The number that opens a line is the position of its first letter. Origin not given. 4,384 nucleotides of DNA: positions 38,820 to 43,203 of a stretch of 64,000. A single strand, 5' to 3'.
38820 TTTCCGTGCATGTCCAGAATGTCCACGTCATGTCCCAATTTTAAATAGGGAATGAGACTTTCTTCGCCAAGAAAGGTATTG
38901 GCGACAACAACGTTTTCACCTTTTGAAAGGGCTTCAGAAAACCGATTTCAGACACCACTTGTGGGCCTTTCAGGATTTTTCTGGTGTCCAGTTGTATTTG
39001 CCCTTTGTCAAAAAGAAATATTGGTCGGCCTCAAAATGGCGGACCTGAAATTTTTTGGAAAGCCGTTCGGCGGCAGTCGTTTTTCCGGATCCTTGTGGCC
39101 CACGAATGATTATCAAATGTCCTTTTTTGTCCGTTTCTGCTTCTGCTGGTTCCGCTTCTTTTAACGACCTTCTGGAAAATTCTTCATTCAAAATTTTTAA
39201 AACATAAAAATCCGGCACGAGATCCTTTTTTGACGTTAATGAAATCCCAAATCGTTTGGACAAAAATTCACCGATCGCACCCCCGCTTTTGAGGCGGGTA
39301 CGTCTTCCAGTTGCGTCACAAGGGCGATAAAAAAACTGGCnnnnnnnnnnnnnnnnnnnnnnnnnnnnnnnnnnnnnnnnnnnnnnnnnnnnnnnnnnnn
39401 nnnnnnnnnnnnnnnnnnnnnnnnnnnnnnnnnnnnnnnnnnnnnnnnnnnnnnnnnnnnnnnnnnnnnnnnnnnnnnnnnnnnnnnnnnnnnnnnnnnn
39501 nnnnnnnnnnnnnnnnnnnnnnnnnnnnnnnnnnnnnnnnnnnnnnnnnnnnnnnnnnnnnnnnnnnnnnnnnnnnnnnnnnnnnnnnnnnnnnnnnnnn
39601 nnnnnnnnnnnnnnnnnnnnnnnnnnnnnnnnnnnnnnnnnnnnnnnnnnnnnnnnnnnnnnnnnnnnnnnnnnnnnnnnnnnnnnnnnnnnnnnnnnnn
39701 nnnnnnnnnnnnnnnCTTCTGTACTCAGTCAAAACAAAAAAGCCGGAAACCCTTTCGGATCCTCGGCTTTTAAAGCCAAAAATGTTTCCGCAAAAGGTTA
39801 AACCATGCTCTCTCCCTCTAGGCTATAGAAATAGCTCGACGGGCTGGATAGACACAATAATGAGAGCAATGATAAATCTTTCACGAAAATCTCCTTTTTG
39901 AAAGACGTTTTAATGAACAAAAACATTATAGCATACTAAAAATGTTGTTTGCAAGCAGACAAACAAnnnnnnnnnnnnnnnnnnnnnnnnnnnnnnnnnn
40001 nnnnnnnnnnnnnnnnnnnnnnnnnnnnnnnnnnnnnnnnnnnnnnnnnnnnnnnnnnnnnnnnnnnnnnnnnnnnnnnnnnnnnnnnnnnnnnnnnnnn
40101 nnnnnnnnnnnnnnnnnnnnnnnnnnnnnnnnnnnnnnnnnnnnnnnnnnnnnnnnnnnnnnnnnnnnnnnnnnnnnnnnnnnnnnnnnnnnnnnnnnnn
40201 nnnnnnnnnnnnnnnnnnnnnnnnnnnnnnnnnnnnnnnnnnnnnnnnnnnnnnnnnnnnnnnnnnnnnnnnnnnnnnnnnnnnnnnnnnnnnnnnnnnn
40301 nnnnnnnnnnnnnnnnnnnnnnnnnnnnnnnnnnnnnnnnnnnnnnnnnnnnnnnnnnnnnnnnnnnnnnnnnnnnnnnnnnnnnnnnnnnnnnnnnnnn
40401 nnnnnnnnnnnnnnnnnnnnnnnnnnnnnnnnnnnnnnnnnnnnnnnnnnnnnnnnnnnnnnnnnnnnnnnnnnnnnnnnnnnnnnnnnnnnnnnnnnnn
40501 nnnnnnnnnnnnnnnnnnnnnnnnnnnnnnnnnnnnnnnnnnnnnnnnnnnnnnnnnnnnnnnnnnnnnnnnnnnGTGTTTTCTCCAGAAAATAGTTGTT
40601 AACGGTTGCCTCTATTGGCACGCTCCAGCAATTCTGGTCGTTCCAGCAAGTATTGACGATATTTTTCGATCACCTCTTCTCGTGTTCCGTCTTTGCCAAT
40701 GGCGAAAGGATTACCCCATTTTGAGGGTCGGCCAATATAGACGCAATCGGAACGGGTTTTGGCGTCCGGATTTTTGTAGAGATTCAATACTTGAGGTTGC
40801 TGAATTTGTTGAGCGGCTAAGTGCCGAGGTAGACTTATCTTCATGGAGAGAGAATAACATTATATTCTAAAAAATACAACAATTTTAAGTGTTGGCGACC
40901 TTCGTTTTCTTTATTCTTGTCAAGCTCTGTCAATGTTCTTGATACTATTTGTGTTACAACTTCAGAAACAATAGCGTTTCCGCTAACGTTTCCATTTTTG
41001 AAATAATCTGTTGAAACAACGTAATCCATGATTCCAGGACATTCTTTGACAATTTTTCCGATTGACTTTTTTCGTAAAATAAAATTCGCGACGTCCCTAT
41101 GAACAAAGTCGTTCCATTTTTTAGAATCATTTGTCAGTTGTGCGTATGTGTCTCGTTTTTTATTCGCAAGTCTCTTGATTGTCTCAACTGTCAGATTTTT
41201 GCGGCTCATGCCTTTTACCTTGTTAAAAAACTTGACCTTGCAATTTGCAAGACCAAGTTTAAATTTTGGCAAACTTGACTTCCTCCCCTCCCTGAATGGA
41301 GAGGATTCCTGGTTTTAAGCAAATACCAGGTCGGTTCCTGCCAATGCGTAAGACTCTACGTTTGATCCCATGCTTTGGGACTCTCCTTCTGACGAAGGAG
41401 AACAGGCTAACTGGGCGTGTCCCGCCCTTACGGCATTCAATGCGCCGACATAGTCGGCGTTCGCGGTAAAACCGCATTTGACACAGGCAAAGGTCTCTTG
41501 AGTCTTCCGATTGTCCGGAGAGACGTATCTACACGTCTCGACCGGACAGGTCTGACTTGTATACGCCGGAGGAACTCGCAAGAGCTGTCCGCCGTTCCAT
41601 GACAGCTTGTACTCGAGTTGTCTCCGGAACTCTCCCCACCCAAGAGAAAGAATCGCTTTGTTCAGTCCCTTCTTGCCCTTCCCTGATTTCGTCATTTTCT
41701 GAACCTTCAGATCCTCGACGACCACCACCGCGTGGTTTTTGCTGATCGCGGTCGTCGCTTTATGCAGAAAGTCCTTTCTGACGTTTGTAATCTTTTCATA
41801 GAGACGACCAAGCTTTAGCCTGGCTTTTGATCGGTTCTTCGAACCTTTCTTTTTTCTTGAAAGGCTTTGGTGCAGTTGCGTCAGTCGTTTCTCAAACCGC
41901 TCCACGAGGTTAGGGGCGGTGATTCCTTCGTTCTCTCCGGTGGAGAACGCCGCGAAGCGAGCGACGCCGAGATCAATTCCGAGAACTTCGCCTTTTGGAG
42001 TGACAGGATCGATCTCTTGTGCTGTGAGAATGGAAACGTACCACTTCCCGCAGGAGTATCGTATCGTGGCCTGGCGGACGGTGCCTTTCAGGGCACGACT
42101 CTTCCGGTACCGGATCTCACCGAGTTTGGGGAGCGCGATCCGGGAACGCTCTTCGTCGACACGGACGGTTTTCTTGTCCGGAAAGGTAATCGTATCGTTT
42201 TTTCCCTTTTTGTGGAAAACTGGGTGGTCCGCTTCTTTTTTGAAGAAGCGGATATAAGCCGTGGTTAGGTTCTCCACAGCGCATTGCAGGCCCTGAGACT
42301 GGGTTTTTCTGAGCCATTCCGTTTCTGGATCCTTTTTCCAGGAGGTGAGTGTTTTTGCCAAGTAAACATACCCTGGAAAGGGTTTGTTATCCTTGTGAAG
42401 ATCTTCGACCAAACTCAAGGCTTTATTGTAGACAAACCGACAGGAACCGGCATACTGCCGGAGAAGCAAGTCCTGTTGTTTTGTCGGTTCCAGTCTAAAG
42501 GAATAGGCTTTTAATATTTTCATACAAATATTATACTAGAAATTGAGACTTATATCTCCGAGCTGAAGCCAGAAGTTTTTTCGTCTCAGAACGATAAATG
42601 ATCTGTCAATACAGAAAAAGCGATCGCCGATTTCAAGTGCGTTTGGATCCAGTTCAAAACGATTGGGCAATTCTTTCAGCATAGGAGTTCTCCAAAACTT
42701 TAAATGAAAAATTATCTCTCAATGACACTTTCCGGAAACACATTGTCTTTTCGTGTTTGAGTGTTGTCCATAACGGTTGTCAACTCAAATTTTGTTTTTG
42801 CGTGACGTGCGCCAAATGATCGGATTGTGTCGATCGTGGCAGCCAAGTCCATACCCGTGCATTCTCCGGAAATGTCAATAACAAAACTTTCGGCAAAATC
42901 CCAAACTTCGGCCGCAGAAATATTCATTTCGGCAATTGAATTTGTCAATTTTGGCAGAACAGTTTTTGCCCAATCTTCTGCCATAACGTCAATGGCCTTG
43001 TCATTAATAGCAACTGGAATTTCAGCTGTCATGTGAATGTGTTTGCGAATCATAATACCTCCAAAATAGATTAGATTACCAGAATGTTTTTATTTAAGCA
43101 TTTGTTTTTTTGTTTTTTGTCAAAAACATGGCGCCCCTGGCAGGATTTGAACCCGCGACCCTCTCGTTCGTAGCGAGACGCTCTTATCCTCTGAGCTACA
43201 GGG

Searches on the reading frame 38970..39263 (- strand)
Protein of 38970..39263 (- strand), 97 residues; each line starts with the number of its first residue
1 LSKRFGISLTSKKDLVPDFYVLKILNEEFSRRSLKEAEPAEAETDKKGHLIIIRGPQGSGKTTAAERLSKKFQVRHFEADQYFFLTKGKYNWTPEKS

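Call 107: search_protein_families(library=pfam, max_evalue=0.01, proteins=[window:38970-39263:-])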
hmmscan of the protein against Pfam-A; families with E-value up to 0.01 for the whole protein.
window:38970-39263:- (97 aa): 18 families
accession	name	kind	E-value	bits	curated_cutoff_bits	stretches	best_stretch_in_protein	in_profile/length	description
PF13238.12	AAA_18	-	1.9e-05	25.6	29.4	1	51-93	1-42/128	AAA domain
PF05729.18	NACHT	-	3.7e-05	24.1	26.7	1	50-85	2-39/167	NACHT domain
PF13671.12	AAA_33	-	7.9e-05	23.4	27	1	50-82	1-33/143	AAA domain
PF20720.3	nSTAND3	-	8.3e-05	22.8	27.2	1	46-78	15-47/155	Novel STAND NTPase 3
PF13207.12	AAA_17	-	0.00013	22.7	27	1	55-81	2-28/136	AAA domain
PF24883.2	NPHP3_N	-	0.00059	20.5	24.8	1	44-88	17-61/164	Nephrocystin 3, N-terminal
PF13521.12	AAA_28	-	0.00065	20.4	27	1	51-78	2-29/164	AAA domain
PF25199.1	nSTAND_NTPase5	-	0.0012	19.1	34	1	29-67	19-60/145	Novel STAND NTPase 5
PF13401.12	AAA_22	-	0.0013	19.4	27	1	48-85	5-40/130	AAA domain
PF03215.21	Rad17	-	0.0022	18.4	23.8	1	43-75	40-72/186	Rad17 P-loop domain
PF00406.28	ADK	-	0.0035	17.9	26.8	0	54-79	2-27/151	Adenylate kinase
PF01202.28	SKI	-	0.0038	17.8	22.1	1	58-83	2-27/159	Shikimate kinase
PF13173.12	AAA_14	-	0.005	17.3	27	1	49-83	3-33/129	AAA domain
PF00910.28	RNA_helicase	-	0.0053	17.7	21.5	1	51-79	1-30/105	RNA helicase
PF07728.20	AAA_5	-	0.0056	17.1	22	1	51-75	2-27/139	AAA domain (dynein-related subfamily)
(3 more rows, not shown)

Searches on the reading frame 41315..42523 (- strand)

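Call 8: search_protein_families(library=pfam, proteins=[window:41315-42523:-])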
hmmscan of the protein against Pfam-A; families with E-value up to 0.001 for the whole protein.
window:41315-42523:- (402 aa): 3 families
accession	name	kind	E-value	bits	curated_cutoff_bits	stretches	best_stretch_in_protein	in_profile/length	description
PF01385.25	OrfB_IS605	-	5.1e-28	98.1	30.5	1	169-280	7-119/120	Probable transposase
PF07282.18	Cas12f1-like_TNB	-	4.2e-21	75.3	26.3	1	296-363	1-59/60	Cas12f1-like, TNB domain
PF12323.14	HTH_OrfB_IS605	-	2.6e-15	56.1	21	1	1-47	1-46/47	Helix-turn-helix domain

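Call 106: search_protein_families(library=ncbifam, max_evalue=0.001, proteins=[P0002])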
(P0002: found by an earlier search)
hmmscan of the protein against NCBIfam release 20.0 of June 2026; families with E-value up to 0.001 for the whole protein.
P0002 (757 aa): 13 families
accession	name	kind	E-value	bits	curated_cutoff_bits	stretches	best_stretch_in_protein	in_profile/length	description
NF008137.0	PRK10885.1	equivalog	3e-133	444.6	451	1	336-747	2-406/409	multifunctional CCA addition/repair protein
NF009813.0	PRK13298.1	equivalog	1.8e-81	274.2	606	1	337-747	3-409/417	tRNA CCA-pyrophosphorylase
NF009812.0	PRK13297.1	equivalog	1.4e-60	205.4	624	1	333-550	10-225/364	tRNA CCA-pyrophosphorylase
NF009811.0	PRK13296.1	equivalog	8.8e-52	176.1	469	1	338-546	4-210/360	CCA tRNA nucleotidyltransferase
TIGR02692.1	tRNA_CCA_actino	equivalog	1.8e-31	109.3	438.8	1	322-598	15-298/466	CCA tRNA nucleotidyltransferase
NF009814.0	PRK13299.1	equivalog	4.5e-27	95.1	290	1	339-546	25-230/396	CCA tRNA nucleotidyltransferase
TIGR01942.1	pcnB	subfamily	4.9e-17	61.9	305.65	1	339-552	34-250/425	polynucleotide adenylyltransferase PcnB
NF041569.1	A-tRNAntase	equivalog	1.7e-14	53.1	1440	1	322-545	467-696/880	A-adding tRNA nucleotidyltransferase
NF008634.1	PRK11623.1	equivalog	1e-11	44.1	702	1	337-519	63-258/469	polynucleotide adenylyltransferase PcnB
NF002895.0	PRK03381.1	equivalog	6.9e-07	27.7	631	1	529-670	390-529/782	[protein-PII] uridylyltransferase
TIGR01693.1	UTase_glnD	equivalog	7.9e-06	24.4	519.4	1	457-647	329-525/850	[protein-PII] uridylyltransferase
NF001265.0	PRK00227.1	equivalog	7.8e-05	21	799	1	534-708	354-517/693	[protein-PII] uridylyltransferase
NF003467.0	PRK05092.1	equivalog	0.00095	17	959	0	582-662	542-618/940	[protein-PII] uridylyltransferase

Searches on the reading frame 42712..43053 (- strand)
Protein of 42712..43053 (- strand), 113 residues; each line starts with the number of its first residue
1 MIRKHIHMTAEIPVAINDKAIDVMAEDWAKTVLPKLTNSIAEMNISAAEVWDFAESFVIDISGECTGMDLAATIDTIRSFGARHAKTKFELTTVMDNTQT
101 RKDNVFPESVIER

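Call 77: find_encoding_contigs(protein=window:42712-43053:-, flank=8000, max_places=8)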
Protein window:42712-43053:- (113 aa): 3 contigs read that carry it; 3 places shown.
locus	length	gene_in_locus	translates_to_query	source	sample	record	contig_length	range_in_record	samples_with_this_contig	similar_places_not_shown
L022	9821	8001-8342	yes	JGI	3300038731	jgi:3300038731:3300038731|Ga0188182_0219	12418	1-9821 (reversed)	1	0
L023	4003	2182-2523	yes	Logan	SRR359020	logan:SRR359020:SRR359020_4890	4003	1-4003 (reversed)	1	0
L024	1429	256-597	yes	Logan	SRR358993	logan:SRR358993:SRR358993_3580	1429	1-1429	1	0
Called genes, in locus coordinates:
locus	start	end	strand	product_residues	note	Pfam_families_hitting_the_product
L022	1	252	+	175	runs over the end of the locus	PF01555:N6_N4_Mtase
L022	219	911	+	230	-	PF01555:N6_N4_Mtase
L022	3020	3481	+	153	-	PF01145:Band_7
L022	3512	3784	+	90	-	-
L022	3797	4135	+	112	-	-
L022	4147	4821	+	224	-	PF00583:Acetyltransf_1, PF13673:Acetyltransf_10, PF13527:Acetyltransf_9 (weak), PF13508:Acetyltransf_7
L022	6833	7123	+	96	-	-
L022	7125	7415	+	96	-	-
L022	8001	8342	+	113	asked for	-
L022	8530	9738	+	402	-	PF12323:HTH_OrfB_IS605, PF01385:OrfB_IS605, PF07282:Cas12f1-like_TNB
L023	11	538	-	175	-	-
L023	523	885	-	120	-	-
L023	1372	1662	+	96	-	-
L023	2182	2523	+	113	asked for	-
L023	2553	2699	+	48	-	-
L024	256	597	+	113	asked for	-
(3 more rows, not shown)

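Call 101: search_protein_families(library=pfam, max_evalue=1, proteins=[window:42712-43053:-])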
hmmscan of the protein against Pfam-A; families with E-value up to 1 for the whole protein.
window:42712-43053:- (113 aa): 0 families
